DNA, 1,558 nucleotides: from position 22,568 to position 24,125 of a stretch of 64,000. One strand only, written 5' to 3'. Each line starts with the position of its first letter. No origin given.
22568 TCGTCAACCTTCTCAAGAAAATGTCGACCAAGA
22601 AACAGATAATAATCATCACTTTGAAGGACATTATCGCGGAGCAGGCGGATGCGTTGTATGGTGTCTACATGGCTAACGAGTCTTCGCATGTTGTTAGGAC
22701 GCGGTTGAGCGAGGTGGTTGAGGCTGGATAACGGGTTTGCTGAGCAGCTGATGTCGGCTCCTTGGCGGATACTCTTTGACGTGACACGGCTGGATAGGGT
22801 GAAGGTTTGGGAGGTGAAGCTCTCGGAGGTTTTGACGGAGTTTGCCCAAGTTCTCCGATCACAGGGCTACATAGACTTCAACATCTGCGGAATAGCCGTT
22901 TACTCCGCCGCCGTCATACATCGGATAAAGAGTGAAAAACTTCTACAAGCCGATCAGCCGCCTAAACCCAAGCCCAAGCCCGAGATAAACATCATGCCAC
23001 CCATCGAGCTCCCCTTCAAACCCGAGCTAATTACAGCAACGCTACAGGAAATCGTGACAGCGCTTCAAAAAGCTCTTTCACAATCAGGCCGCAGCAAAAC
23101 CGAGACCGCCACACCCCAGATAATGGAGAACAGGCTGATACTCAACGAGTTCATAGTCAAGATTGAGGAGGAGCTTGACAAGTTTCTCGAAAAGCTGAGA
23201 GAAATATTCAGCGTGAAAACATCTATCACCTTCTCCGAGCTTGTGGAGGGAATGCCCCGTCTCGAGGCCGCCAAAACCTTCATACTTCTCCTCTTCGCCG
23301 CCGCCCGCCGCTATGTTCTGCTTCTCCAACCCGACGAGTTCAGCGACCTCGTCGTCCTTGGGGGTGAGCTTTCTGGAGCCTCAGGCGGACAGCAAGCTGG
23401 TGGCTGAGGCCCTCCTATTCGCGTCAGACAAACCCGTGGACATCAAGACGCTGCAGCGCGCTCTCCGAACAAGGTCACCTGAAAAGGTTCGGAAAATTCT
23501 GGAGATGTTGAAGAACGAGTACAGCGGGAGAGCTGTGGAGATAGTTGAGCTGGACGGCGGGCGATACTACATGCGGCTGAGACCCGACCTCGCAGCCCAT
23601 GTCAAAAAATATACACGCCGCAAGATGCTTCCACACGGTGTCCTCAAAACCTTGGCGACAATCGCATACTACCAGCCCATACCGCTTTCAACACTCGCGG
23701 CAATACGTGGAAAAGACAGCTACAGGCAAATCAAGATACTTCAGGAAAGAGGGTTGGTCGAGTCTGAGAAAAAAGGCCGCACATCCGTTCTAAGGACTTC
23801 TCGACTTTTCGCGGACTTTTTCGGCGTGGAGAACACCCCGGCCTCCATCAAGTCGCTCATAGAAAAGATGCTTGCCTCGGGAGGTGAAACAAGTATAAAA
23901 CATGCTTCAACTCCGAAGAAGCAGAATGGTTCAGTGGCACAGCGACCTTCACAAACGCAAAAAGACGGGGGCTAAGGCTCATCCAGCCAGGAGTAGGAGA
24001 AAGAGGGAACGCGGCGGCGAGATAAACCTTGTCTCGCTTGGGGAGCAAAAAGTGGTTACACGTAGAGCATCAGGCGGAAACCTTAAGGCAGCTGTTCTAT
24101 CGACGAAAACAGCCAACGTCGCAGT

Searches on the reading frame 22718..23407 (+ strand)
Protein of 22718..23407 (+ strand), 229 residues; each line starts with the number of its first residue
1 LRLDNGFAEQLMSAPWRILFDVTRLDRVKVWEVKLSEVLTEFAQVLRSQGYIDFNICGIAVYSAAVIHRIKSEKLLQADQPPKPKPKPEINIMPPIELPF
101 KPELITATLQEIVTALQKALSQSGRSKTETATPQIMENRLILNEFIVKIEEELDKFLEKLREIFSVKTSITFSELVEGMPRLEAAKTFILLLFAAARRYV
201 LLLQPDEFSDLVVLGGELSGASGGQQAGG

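Call 62: search_protein_families(library=pfam, proteins=[window:22718-23407:+], max_evalue=0.00001)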
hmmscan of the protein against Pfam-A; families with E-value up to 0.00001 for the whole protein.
window:22718-23407:+ (229 aa): 1 family
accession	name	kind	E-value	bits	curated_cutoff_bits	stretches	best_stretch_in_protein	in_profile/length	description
PF02616.19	SMC_ScpA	-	1.6e-06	28.7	24.6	0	27-81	6-61/232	Segregation and condensation protein ScpA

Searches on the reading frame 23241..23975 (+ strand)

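Call 62: search_protein_families(library=pfam, proteins=[window:23241-23975:+], max_evalue=0.00001)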
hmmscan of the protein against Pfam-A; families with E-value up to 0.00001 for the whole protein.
window:23241-23975:+ (244 aa): 1 family
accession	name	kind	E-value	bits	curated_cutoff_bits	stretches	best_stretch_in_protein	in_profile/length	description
PF04079.22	SMC_ScpB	-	1.1e-34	119.8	27.4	1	55-198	3-153/160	Segregation and condensation complex subunit ScpB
